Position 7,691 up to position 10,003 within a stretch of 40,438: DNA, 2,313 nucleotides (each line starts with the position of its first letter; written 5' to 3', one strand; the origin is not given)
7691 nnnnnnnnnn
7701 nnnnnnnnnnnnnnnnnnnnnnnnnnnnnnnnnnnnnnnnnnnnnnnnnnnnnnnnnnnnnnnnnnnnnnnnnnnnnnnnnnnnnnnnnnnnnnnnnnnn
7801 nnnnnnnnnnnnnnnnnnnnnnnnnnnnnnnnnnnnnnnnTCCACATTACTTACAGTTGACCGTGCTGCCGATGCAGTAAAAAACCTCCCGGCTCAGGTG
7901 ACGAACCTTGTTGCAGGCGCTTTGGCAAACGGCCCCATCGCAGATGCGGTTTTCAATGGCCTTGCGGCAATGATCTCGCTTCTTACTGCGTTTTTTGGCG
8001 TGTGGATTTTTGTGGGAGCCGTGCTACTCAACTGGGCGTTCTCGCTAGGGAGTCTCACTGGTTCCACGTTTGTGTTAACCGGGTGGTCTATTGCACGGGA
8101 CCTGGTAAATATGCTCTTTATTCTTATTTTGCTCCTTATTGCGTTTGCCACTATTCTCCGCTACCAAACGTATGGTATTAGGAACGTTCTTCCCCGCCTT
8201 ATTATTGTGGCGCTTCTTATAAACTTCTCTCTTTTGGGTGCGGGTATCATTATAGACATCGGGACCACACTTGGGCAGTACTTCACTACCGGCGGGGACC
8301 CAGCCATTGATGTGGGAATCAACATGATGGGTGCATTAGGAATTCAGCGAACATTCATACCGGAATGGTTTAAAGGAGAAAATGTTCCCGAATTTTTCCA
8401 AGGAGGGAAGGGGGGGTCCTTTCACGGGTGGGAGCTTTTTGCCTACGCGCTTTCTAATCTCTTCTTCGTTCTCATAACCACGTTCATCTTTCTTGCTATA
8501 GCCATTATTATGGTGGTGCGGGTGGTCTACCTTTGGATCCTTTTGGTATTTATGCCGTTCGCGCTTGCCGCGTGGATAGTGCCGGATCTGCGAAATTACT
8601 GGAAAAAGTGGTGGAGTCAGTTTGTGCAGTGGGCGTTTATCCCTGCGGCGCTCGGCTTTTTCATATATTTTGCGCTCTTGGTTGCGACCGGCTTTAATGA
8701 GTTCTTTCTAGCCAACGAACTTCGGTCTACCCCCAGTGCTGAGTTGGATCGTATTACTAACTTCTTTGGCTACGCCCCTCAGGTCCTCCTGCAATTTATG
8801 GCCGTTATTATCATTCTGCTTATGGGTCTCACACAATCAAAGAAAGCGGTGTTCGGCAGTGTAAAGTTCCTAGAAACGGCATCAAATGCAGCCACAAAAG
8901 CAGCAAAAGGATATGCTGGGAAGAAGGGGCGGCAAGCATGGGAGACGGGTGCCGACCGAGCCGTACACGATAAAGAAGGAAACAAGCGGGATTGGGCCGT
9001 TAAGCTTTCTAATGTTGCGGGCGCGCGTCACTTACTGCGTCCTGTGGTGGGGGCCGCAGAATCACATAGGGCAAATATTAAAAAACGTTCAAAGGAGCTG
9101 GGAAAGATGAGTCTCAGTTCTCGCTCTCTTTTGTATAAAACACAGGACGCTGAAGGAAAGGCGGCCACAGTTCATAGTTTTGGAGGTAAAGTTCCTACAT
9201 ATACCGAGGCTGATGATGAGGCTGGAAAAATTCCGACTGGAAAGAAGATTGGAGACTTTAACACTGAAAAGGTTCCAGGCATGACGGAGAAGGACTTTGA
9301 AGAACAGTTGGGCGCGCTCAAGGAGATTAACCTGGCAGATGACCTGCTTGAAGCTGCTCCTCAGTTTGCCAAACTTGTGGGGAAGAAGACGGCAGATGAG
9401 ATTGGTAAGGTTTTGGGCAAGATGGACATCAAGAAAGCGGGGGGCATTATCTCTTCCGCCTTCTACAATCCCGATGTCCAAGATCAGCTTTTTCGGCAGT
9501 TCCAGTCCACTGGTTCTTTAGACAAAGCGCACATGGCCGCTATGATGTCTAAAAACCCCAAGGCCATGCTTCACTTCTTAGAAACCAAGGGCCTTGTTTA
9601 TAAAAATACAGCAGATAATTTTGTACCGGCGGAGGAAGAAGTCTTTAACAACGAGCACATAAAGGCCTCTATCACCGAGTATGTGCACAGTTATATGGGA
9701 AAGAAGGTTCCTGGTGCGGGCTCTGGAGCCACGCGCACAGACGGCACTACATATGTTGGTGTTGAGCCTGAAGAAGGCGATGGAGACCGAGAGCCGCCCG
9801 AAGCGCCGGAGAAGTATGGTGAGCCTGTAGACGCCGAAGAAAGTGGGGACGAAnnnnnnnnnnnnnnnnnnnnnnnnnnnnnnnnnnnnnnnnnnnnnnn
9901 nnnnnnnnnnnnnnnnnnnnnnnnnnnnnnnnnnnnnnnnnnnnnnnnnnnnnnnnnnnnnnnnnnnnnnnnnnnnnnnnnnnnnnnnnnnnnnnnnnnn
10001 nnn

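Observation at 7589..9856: VirB6-like channel protein carrying eukaryote-style thrombospondin type-3 calcium-binding repeats outside and a 325-aa tail inside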

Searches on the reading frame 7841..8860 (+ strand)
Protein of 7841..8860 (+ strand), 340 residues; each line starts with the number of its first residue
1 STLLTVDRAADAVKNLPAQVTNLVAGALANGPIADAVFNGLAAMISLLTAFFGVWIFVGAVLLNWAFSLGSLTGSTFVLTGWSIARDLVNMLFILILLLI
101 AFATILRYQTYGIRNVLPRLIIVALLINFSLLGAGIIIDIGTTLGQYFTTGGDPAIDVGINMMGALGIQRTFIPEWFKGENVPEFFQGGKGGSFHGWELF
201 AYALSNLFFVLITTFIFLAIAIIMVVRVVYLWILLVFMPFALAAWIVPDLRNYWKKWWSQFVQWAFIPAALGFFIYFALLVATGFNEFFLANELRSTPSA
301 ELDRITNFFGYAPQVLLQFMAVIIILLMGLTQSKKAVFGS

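Call 57: find_related_loci(query=window:7841-8860:+, collection=metagenome_contigs, flank=3000)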
Query window:7841-8860:+ (340 aa) in metagenome_contigs; peptide patterns used: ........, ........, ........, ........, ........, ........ (x = any residue, [..] = any of these).
151 stretches matched a pattern; 7 encode a relative of the query (tblastn E <= 1e-3); 7 distinct loci.
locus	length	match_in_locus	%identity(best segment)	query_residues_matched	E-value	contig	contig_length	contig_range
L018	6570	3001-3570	35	78-278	1e-30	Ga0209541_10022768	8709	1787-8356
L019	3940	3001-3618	35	62-279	5e-29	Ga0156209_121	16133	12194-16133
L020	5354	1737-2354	35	62-279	1e-28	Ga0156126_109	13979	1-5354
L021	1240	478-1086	34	70-281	5e-27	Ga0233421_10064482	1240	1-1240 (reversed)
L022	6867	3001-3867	30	61-337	1e-25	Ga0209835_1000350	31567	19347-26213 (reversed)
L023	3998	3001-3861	29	61-335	2e-25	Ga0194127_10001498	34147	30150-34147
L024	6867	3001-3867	29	61-337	5e-25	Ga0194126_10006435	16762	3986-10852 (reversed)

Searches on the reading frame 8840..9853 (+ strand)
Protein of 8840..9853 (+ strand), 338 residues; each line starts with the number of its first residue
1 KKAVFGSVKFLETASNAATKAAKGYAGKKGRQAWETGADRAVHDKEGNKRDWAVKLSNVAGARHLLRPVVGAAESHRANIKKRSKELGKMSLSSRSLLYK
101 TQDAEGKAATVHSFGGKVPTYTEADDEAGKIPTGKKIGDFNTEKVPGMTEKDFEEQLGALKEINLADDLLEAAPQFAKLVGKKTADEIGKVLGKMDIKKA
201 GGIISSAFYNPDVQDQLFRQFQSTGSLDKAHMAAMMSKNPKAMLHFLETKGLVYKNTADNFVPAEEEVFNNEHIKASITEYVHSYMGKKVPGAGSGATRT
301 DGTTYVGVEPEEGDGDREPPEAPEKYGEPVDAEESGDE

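Call 61: predict_structure(alignment_id=A2)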
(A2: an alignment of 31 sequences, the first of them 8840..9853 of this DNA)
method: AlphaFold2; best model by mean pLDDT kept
length: 338 residues; sequences in the alignment: 31
mean_pLDDT: 70.3   pTM: 0.61
mean pLDDT of the five models: 70.3, 69.8, 69.8, 69.3, 67.6
residues with pLDDT >= 90: 115; 70-90: 58; 50-70: 79; < 50: 86
segments of 3 or more residues with pLDDT < 50: 1-15, 17-23, 134-139, 259-270, 287-317, 334-338
pLDDT, mean of each block of 10 residues (from residue 1): 35 49 51 58 54 76 84 91 94 91 94 76 52 48 77 91 91 91 86 95 92 94 91 94 91 59 43 59 54 40 39 48 54 47
secondary structure, 60 per line:
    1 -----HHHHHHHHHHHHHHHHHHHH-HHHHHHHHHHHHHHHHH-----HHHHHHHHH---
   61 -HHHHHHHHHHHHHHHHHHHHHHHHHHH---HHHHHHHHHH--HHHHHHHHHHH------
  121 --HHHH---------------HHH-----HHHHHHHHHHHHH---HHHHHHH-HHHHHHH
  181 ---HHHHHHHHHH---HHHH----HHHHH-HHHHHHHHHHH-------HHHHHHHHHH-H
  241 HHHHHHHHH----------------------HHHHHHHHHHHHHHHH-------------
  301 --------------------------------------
elements in order: H6-25 H27-43 H49-57 H62-88 H92-101 H104-114 H123-126 H150-162 H166-172 H174-180 H184-193 H197-200 H205-209 H211-221 H229-238 H240-249 H272-287

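Call 64: fold_search(model_id=the predicted structure, library=pdb)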
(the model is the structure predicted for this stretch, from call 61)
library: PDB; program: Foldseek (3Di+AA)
matches with E <= 10: 229; with E <= 0.001: 0
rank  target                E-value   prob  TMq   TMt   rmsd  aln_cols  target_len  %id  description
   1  5cwb                  3.6e-01  0.14  0.11  0.17  16.1       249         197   13  Crystal structure of de novo designed helical repeat protein DHR4 (released 2015-12-16)
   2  7nm9_A                8.9e-01  0.14  0.14  0.20  17.3       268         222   13  14-3-3 sigma with RelA/p65 binding site pS45 and covalently bound TCF521-110 (released 2021-06-09)
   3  3efz_B                1.2e+00  0.10  0.14  0.19  17.7       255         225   18  Crystal Structure of a 14-3-3 protein from cryptosporidium parvum (cgd1_2980) (released 2008-09-23)
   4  8b3i_e                1.2e+00  0.06  0.12  0.07  20.6       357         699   13  CRL4CSA-E2-Ub (state 2) (released 2023-09-27)
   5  9e5c_6r               1.4e+00  0.14  0.20  0.19  17.4       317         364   16  Cryo-EM structure of 96 nm repeat of microtubule doublet from T. brucei flagellum (released 2025-03-12)
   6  3j8b_E                1.4e+00  0.13  0.17  0.16  15.9       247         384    7  Model of the human eIF3 PCI-MPN octamer docked into the 43S-HCV IRES EM map (released 2014-10-22)
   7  5wty_A                1.5e+00  0.11  0.15  0.11  16.2       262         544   12  Structure of Nop9 RNA complex (released 2017-01-25)
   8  7abi_S                1.5e+00  0.09  0.16  0.16  16.0       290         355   12  Human pre-Bact-2 spliceosome (released 2021-02-10)
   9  9a40_A                1.5e+00  0.08  0.14  0.08  20.4       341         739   12  model of Cullin4 (released 2024-09-18)
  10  8wdk_A                1.5e+00  0.05  0.12  0.08  18.0       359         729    8  The complex structure of Cul2-VCB-Protac-Wee1 (released 2024-09-18)
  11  8g9j                  1.6e+00  0.10  0.13  0.18  14.9       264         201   13  Geometrically programmable nanomaterial construction using regularized protein building blocks (released 2024-03-13)
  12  7z8t_C                1.6e+00  0.07  0.13  0.09  18.3       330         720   11  CAND1-SCF-SKP2 CAND1 engaged SCF rocked (released 2023-04-19)
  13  9n73_LM               1.6e+00  0.20  0.25  0.08  15.6       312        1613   15  SSU processome maturation and disassembly, State G (released 2025-10-29)
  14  8v87_I                1.6e+00  0.14  0.20  0.15  19.1       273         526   12  60S ribosome biogenesis intermediate (Dbp10 post-catalytic structure - Overall map) (released 2024-05-01)
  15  7nad_I                1.6e+00  0.13  0.19  0.20  18.2       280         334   12  State E2 nucleolar 60S ribosomal biogenesis intermediate - Spb4 local refinement model (released 2022-11-09)
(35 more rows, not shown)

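Call 103: search_protein_families(library=pfam, proteins=[window:8840-9853:+], max_evalue=0.1)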
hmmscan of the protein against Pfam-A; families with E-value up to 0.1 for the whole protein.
window:8840-9853:+ (338 aa): 0 families
